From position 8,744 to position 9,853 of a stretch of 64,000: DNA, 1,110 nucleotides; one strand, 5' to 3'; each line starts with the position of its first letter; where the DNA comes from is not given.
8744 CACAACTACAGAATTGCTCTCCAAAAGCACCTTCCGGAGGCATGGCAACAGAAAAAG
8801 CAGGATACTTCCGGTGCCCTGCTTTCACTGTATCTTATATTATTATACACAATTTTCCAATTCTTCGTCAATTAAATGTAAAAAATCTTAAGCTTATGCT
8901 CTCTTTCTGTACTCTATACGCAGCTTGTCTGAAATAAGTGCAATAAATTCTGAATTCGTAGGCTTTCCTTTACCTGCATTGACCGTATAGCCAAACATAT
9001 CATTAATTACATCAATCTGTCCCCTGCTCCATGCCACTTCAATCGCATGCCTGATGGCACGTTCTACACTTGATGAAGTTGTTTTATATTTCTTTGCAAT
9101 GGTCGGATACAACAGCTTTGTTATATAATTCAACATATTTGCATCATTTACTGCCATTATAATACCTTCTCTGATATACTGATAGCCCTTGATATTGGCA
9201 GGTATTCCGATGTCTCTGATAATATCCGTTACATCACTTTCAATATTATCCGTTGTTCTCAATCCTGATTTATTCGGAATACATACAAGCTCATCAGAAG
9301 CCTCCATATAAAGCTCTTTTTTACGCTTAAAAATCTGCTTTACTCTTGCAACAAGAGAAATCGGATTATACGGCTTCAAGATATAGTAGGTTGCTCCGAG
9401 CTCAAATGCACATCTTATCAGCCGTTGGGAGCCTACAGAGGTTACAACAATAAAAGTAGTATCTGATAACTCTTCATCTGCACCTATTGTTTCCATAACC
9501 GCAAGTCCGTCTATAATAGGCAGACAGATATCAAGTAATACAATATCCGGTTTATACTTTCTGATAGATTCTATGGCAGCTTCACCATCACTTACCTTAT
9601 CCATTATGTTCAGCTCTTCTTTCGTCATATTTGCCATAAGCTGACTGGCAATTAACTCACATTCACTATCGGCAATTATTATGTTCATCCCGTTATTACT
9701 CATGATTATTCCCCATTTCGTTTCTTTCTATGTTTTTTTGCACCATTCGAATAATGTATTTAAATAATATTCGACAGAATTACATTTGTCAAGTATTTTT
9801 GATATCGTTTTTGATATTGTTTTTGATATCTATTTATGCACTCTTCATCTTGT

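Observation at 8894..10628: Tandem spo0A genes: a pseudo-receiver Spo0A next to a phosphorylatable Spo0A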

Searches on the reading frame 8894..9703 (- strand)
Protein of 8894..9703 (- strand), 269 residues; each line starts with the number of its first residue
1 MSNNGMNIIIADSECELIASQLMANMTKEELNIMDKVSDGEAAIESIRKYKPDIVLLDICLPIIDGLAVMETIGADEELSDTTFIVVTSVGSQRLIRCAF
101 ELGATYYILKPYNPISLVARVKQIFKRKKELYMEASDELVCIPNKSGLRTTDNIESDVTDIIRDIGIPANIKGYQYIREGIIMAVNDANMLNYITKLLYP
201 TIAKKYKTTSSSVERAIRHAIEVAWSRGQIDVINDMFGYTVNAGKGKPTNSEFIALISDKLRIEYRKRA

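Call 3: search_protein_families(library=pfam, proteins=[window:8894-9703:-])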
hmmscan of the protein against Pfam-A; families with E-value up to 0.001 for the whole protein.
window:8894-9703:- (269 aa): 2 families
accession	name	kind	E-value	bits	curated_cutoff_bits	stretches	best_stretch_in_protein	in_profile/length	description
PF08769.17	Spo0A_C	-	1.2e-43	147.8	25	1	158-261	1-104/104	Sporulation initiation factor Spo0A C terminal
PF00072.30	Response_reg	-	1.6e-18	67.4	30.2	1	16-122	8-111/111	Response regulator receiver domain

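Call 5: search_solved_structures(query=window:8894-9703:-, show_alignments=3)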
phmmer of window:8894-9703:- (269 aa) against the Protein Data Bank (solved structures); distinct sequences matched with E-value up to 0.001: 217 (the best 60 are shown).
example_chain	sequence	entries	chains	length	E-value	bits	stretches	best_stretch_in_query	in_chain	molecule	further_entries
1lq1_A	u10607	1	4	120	3.5e-45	157.6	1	152-266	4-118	Stage 0 sporulation protein A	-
1fc3_A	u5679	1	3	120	8.6e-45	156.3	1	152-266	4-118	SPO0A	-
5wq0_B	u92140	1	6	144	3.7e-17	65.8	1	7-133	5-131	Stage 0 sporulation protein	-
1dz3_A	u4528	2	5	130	6.7e-17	65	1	7-127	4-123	Stage 0 sporulation protein A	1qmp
5wq0_D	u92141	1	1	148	3.3e-16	62.7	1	7-132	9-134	Stage 0 sporulation protein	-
9phz_E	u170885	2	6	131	1.4e-15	60.6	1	6-124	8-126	Stage 0 sporulation protein A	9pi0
9xzo_A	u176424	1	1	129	7.4e-14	55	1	17-125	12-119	De novo protein M1X0B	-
6azr_B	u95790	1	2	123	2e-13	53.6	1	11-125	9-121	Chemotaxis regulator-transmits chemoreceptor signals to flagelllar motor components CheY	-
3dge_C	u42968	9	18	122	2e-13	53.6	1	17-125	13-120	Response regulator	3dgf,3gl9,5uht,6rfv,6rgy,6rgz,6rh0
1nxo_A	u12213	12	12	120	5e-13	52.3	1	8-128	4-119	DNA-binding response regulator | Response regulator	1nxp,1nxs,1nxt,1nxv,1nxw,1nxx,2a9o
9lbr_A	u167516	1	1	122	5.3e-13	52.2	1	17-125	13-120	Response regulator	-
4ja2_A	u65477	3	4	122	9.9e-13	51.3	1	24-125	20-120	Response regulator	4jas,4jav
1mvo_A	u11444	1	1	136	1.2e-12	51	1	7-130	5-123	PhoP response regulator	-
6eb7_A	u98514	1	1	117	1.3e-12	51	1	8-127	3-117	DNA-binding response regulator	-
6rh1_C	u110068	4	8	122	2.6e-12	49.9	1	17-125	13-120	Response regulator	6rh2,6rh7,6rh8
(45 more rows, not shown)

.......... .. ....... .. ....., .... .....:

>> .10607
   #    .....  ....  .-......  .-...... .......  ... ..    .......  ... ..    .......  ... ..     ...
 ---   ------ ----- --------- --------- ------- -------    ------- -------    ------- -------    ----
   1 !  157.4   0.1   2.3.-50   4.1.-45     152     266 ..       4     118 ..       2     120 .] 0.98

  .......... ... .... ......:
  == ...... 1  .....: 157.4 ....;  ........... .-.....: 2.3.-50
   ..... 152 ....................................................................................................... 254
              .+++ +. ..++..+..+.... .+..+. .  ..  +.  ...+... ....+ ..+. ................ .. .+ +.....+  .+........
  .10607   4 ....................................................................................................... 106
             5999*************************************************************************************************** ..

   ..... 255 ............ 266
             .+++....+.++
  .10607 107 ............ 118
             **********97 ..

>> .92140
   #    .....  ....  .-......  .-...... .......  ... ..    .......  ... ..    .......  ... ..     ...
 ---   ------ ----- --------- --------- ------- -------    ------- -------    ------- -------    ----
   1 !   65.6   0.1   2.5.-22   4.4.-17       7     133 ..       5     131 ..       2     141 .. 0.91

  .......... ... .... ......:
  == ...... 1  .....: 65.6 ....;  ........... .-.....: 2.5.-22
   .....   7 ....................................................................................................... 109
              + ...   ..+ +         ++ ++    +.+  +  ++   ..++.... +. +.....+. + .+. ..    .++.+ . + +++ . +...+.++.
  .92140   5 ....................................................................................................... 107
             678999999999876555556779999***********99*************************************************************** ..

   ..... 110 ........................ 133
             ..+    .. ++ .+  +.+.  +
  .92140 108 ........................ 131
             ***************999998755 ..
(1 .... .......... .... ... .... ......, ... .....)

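Call 35: find_homologous_proteins(query=window:8894-9703:-, max_evalue=1e-10)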
Query window:8894-9703:- (269 aa): 8000 proteins with E <= 1e-10 among 8000 candidates; the best 120 are listed.
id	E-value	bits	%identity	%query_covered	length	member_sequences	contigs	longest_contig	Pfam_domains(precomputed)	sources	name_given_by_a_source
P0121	3.0e-167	572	99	100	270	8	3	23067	PF00072.31,PF08769.18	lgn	-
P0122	1.5e-152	524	89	100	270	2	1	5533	PF00072.31,PF08769.18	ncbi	ncbi:MAG: sporulation transcription factor Spo0A [Coprococcus sp.]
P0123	1.2e-146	505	87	100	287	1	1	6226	PF00072.31,PF08769.18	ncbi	-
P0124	1.9e-143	494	84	100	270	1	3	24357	PF00072.31,PF08769.18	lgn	-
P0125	1.1e-141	488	83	100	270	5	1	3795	PF00072.31,PF08769.18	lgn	-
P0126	7.5e-134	463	76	100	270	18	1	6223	PF00072.31,PF08769.18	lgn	-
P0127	3.9e-131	454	76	100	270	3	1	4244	PF00072.31,PF08769.18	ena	-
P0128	1.0e-130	453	77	100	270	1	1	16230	PF00072.31,PF08769.18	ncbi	-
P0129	1.1e-130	452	76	99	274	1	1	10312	PF00072.31,PF08769.18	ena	-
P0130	5.6e-130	450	76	100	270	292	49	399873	PF00072.31,PF08769.18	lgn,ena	-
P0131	8.3e-130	450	75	100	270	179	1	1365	PF00072.31,PF08769.18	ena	-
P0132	2.4e-128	445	74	100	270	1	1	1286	PF00072.31,PF08769.18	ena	-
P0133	5.8e-127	440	75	100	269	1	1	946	PF00072.31,PF08769.18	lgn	-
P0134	1.8e-125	435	72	100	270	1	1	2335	PF00072.31,PF08769.18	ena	-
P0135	4.9e-124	431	74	100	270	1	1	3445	PF00072.31,PF08769.18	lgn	-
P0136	8.6e-124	430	74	100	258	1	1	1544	PF00072.31,PF08769.18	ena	-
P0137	9.9e-124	430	73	100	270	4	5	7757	PF00072.31,PF08769.18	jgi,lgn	jgi:two-component system response regulator (stage 0 sporulation protein A)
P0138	1.5e-123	429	73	100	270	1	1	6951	PF00072.31,PF08769.18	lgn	-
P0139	6.6e-120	417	72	100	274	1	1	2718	PF00072.31,PF08769.18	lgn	-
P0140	3.1e-118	412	71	100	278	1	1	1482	PF00072.31,PF08769.18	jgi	jgi:two-component system response regulator (stage 0 sporulation protein A)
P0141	3.3e-118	412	72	100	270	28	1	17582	PF00072.31,PF08769.18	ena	-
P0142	3.8e-118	411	76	94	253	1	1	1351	PF00072.31,PF08769.18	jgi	jgi:two-component system response regulator (stage 0 sporulation protein A)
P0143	8.4e-118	410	70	100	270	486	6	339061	PF00072.31,PF08769.18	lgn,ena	-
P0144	4.7e-117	408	71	100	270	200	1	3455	PF00072.31,PF08769.18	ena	-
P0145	1.3e-116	406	72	98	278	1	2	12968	PF00072.31,PF08769.18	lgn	-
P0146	2.8e-116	405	71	100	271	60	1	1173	PF00072.31,PF08769.18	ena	-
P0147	3.7e-116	405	70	100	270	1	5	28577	PF00072.31,PF08769.18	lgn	-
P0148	4.9e-116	404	72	98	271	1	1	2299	PF00072.31,PF08769.18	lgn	-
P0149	5.4e-116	404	70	100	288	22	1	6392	PF00072.31,PF08769.18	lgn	-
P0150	2.9e-114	399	69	100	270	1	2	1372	PF00072.31,PF08769.18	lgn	-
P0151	8.8e-114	397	69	100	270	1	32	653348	PF00072.31,PF08769.18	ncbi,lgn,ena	-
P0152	1.3e-113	396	70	98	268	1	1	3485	PF00072.31,PF08769.18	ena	-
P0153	4.7e-113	395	69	100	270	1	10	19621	PF00072.31,PF08769.18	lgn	-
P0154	8.2e-113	394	70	100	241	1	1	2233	PF00072.31,PF08769.18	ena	-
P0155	1.4e-112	393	70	98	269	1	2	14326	PF00072.31,PF08769.18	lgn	-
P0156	2.8e-112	392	68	100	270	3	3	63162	PF00072.31,PF08769.18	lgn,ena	-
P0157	4.1e-112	392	69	100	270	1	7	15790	PF00072.31,PF08769.18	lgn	-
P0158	8.0e-112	391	53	84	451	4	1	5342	PF27576.1,PF00072.31,PF08769.18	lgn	-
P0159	1.0e-110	387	68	100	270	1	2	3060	PF00072.31,PF08769.18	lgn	-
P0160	1.2e-109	384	69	99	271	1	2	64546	PF00072.31,PF08769.18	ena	-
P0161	2.7e-107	376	66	100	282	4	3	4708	PF00072.31,PF08769.18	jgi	jgi:two-component system response regulator (stage 0 sporulation protein A)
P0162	5.3e-100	352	65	100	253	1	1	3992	PF00072.31,PF08769.18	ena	-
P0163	3.2e-99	349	72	83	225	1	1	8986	PF00072.31,PF08769.18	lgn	-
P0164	4.0e-95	336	61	99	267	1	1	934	PF00072.31,PF08769.18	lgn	-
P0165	1.5e-94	334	60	99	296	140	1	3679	PF00072.31,PF08769.18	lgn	-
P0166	2.2e-94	334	60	98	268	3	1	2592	PF00072.31,PF08769.18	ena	-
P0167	1.7e-93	331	59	100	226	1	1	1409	PF00072.31,PF08769.18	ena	-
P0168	4.0e-93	329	59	99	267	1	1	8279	PF00072.31,PF08769.18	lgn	-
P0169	1.0e-92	328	59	99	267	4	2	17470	PF00072.31,PF08769.18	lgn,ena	-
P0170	1.5e-92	328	58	99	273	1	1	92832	PF00072.31,PF08769.18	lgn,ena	-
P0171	2.9e-92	327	58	100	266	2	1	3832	PF00072.31,PF08769.18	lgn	-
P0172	1.0e-91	325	58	100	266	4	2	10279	PF00072.31,PF08769.18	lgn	-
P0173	1.7e-91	324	58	99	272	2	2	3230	PF00072.31,PF08769.18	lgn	-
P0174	1.0e-90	322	58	100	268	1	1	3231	PF00072.31,PF08769.18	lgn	-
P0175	1.6e-90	321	58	100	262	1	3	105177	PF00072.31,PF08769.18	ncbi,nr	ncbi:MAG: sporulation transcription factor Spo0A [Clostridium sp.]|nr:sporulation transcription fact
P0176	2.2e-90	320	58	100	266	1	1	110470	PF00072.31,PF08769.18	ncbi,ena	-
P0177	2.8e-90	320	61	90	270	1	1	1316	PF00072.31,PF08769.18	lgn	-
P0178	5.1e-90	319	57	100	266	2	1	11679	PF00072.31,PF08769.18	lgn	-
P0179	7.3e-90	319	58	100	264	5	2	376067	PF00072.31,PF08769.18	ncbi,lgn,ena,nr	ncbi:MAG: sporulation transcription factor Spo0A [Lachnospiraceae bacterium]|nr:sporulation transcri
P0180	9.6e-90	318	59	100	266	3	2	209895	PF00072.31,PF08769.18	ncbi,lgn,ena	-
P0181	3.2e-89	317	57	100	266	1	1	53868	PF00072.31,PF08769.18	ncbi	-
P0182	4.3e-89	316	58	100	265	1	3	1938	PF00072.31,PF08769.18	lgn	-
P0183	6.0e-89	316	58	100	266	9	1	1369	PF00072.31,PF08769.18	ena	-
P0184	6.5e-89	316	57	97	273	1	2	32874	PF00072.31,PF08769.18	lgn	-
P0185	1.2e-88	315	58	100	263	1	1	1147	PF00072.31,PF08769.18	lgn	-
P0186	1.6e-88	314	57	100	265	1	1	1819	PF00072.31,PF08769.18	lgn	-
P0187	1.7e-88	314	57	100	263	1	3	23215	PF00072.31,PF08769.18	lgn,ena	-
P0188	2.2e-88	314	55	100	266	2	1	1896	PF00072.31,PF08769.18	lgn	-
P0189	2.4e-88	314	57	100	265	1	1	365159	PF00072.31,PF08769.18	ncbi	-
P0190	2.5e-88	314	59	99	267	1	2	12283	PF00072.31,PF08769.18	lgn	-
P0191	2.5e-88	314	70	77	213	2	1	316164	PF00072.31,PF08769.18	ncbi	-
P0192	3.2e-88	313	57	100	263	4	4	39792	PF00072.31,PF08769.18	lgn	-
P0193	3.5e-88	313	59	97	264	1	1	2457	PF00072.31,PF08769.18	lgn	-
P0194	4.2e-88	313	56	100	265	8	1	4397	PF00072.31,PF08769.18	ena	-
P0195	4.8e-88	313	57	100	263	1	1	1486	PF00072.31,PF08769.18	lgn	-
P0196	4.9e-88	313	58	100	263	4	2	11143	PF00072.31,PF08769.18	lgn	-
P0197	6.7e-88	312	59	97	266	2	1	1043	PF00072.31,PF08769.18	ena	-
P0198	6.8e-88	312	58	100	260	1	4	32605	PF00072.31,PF08769.18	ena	-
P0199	7.1e-88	312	57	100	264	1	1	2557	PF00072.31,PF08769.18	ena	-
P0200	8.8e-88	312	55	100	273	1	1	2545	PF00072.31,PF08769.18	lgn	-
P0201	9.8e-88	312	57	100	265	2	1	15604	PF00072.31,PF08769.18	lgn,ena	-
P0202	1.2e-87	311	55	100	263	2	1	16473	PF00072.31,PF08769.18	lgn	-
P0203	1.3e-87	311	58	99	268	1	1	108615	PF00072.31,PF08769.18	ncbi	-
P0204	1.3e-87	311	58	100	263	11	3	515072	PF00072.31,PF08769.18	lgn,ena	-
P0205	1.5e-87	311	58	100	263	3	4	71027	PF00072.31,PF08769.18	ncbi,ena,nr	ncbi:MAG: sporulation transcription factor Spo0A [Lachnospiraceae bacterium]|nr:sporulation transcri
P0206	1.6e-87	311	57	100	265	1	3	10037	PF00072.31,PF08769.18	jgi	-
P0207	1.7e-87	311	56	100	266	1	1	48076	PF00072.31,PF08769.18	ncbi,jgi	-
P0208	1.8e-87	311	57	100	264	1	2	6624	PF00072.31,PF08769.18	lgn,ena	-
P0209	1.9e-87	311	57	100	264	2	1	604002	PF00072.31,PF08769.18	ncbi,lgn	-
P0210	3.0e-87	310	57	100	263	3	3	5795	PF00072.31,PF08769.18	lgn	-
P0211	3.1e-87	310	58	100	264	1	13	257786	PF00072.31,PF08769.18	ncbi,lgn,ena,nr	ncbi:MAG: sporulation transcription factor Spo0A [Lachnospiraceae bacterium]|nr:sporulation transcri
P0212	3.2e-87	310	56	100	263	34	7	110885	PF00072.31,PF08769.18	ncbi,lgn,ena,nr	ncbi:MAG: sporulation transcription factor Spo0A [Lachnospiraceae bacterium]|nr:sporulation transcri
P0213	3.8e-87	310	57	100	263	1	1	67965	PF00072.31,PF08769.18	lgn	-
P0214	4.1e-87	310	57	100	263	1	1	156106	PF00072.31,PF08769.18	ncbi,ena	-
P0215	4.2e-87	310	57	99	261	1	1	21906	PF00072.31,PF08769.18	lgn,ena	-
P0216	8.4e-87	309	57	100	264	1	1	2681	PF00072.31,PF08769.18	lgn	-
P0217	8.7e-87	309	56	100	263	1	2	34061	PF00072.31,PF08769.18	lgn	-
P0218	8.8e-87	309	57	100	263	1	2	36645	PF00072.31,PF08769.18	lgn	-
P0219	1.0e-86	308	57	100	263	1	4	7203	PF00072.31,PF08769.18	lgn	-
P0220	1.1e-86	308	57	100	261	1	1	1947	PF00072.31,PF08769.18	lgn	-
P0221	1.2e-86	308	58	100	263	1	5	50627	PF00072.31,PF08769.18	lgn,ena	-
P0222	1.2e-86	308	58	100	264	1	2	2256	PF00072.31,PF08769.18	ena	-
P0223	1.2e-86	308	56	100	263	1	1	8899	PF00072.31,PF08769.18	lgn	-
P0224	1.3e-86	308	57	100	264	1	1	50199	PF00072.31,PF08769.18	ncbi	-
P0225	1.5e-86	308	56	100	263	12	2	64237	PF00072.31,PF08769.18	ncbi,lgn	-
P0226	1.5e-86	308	56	98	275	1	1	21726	PF00072.31,PF08769.18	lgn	-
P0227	1.7e-86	308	68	76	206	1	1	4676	PF00072.31,PF08769.18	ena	-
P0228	1.9e-86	308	58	100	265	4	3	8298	PF00072.31,PF08769.18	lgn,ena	-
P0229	2.4e-86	307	55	100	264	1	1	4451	PF00072.31,PF08769.18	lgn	-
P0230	3.3e-86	307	55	98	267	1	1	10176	PF00072.31,PF08769.18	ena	-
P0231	3.7e-86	307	56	98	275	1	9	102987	PF00072.31,PF08769.18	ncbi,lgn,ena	-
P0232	4.5e-86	306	56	100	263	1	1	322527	PF00072.31,PF08769.18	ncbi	-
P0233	4.7e-86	306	55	100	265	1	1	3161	PF00072.31,PF08769.18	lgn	-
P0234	4.9e-86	306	56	98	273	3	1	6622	PF00072.31,PF08769.18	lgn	-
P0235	6.1e-86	306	57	100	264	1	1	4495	PF00072.31,PF08769.18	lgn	-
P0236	7.1e-86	306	55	100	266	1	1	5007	PF00072.31,PF08769.18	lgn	-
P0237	8.0e-86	305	56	100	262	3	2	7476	PF00072.31,PF08769.18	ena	-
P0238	8.5e-86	305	56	98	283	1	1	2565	PF00072.31,PF08769.18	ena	-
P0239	8.5e-86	305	56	98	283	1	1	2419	PF00072.31,PF08769.18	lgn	-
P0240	8.8e-86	305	56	100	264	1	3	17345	PF00072.31,PF08769.18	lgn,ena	-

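Call 52: search_protein_families(library=ncbifam, proteins=[window:8894-9703:-], max_evalue=0.00001)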
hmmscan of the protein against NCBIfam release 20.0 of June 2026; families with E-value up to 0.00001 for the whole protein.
window:8894-9703:- (269 aa): 64 families (the best 25 are shown)
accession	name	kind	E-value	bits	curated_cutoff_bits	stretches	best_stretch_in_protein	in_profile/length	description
TIGR02875.1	spore_0_A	equivalog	1.6e-81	273.4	200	1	6-265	3-259/262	sporulation transcription factor Spo0A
NF041367.1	CheY_Halo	equivalog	4.1e-17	62.6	200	1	19-124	10-113/114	chemotaxis protein CheY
NF040534.1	resp_reg_YycF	equivalog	4.3e-17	62.1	340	1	8-136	3-126/231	response regulator YycF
NF007982.1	PRK10710.1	equivalog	8.2e-17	61.6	380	1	6-132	8-129/235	envelope stress response regulator BaeR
NF040689.1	MtrAB_MtrA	equivalog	7.9e-16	58.1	300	1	19-130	11-118/219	MtrAB system response regulator MtrA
TIGR02154.1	PhoB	equivalog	1.7e-15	56.9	296.2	1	7-133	4-128/226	phosphate regulon transcriptional regulator PhoB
NF033120.0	vanR_FM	exception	2.6e-15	56.7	460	1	6-137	4-130/231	vancomycin resistance response regulator transcription factor, VanR-F/VanR-M family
NF033117.2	vanR_ACDEGLN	exception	1.2e-14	54.5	350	1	8-149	1-137/226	VanR-ABDEGLN family response regulator transcription factor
NF008296.0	PRK11083.1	equivalog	2.2e-14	53.4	273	1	8-134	6-127/228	two-component system response regulator CreB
NF007135.0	PRK09581.1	equivalog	5.9e-14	51.7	474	1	22-128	18-123/457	PleD family two-component system response regulator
NF045944.1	ResRegRpaBCyano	equivalog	1.1e-13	51.1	330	1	36-133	26-120/229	response regulator transcription factor RpaB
NF007977.0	PRK10701.1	equivalog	1.8e-13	50.5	330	1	14-133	10-124/241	two-component system response regulator RstA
NF000403.1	vanR-C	exception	2.7e-13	50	480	1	7-148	4-140/231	vancomycin resistance response regulator transcription factor VanR-C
NF041209.1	resp_regPieR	equivalog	3.3e-13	49.8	450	1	23-132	17-122/231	two component system response regulator PieR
NF041733.1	resp_reg_CseB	equivalog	3.8e-13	49.3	350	1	34-135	27-125/228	two-component system response regulator CseB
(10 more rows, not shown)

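Call 55: find_related_loci(query=window:8894-9703:-, collection=genome_contigs, flank=4000)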
Query window:8894-9703:- (269 aa) in genome_contigs; peptide patterns used: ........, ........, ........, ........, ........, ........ (x = any residue, [..] = any of these).
279 stretches matched a pattern; 132 encode a relative of the query (tblastn E <= 1e-3); the best 80 are kept; 80 distinct loci.
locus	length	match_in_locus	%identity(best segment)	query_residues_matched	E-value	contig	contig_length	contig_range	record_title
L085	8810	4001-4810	96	1-269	2e-175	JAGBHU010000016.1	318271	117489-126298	MAG: Coprococcus sp. isolate RGIG9131 Water_deer_Rectum.Co__c390763, whole genome shotgun sequence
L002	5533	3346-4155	89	1-269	2e-165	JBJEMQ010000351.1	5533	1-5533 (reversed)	MAG: Coprococcus sp. isolate PUUB53_bin.018 NODE_5310_length_5533_cov_6.212669, whole genome shotgun sequence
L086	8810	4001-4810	90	1-269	2e-162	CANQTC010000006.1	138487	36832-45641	MAG: uncultured Coprococcus sp. isolate Lapin-026__bin103 genome assembly, contig: Lapin-026__NODE_85_length_138487_cov_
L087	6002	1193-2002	87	1-269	3e-157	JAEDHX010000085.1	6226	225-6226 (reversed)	MAG: Coprococcus sp. isolate MAG147 NODE_16927_length_6226_cov_6.213742, whole genome shotgun sequence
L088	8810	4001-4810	83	1-269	7e-150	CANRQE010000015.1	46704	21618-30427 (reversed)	MAG: uncultured Coprococcus sp. isolate Lapin-017__bin29 genome assembly, contig: Lapin-017__NODE_284_length_46704_cov_4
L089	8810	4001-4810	76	1-269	2e-139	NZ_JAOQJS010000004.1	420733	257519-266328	Coprococcus ammoniilyticus strain H1_22 .13414_6_3.4, whole genome shotgun sequence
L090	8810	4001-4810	75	1-269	5e-139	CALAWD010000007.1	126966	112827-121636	MAG TPA_asm: uncultured Lachnospiraceae bacterium isolate SRR1747021_bin.135_CONCOCT_v1.1_MAG genome assembly, contig: E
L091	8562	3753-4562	72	1-269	3e-128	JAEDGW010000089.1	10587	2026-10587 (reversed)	MAG: Coprococcus sp. isolate MAG120 NODE_7563_length_10587_cov_8.755602, whole genome shotgun sequence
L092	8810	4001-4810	71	1-269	5e-127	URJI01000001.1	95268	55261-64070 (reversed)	uncultured Coprococcus sp. isolate UMGS1059 genome assembly, contig: NODE_6_length_95268_cov_10.862435, whole genome sho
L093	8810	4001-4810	71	1-269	5e-127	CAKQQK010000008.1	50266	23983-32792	MAG: uncultured Coprococcus sp. isolate REFINED_METABAT215_TOP10_CONTIGS_1500_ASSEMBLY_K77_MERGED__Hadza_MoBio_hadza-E-H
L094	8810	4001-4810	72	1-269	9e-127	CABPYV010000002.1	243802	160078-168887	MAG TPA_asm: uncultured Coprococcus sp. isolate MGYG-HGUT-00364 genome assembly, contig: GUT_GENOME007858_2, whole genom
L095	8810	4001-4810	71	1-269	5e-127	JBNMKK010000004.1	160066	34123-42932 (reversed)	MAG: Coprococcus sp. isolate CM_BacCop1565.45 k141_41068_length_160066_cov_16.0043, whole genome shotgun sequence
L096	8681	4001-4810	70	1-269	1e-126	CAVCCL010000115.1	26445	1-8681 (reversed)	Bifidobacterium catenulatum isolate H07663-L1_cleanbin_000044 genome assembly, contig: Spades_H07663-L1_contig_1127, who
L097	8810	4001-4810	70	1-269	1e-126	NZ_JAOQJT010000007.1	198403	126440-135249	Coprococcus aceti strain H2_11 .13414_6_27.7, whole genome shotgun sequence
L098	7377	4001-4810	71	1-269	1e-126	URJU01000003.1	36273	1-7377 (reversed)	uncultured Coprococcus sp. isolate UMGS1067 genome assembly, contig: NODE_101_length_36273_cov_4.284168, whole genome sh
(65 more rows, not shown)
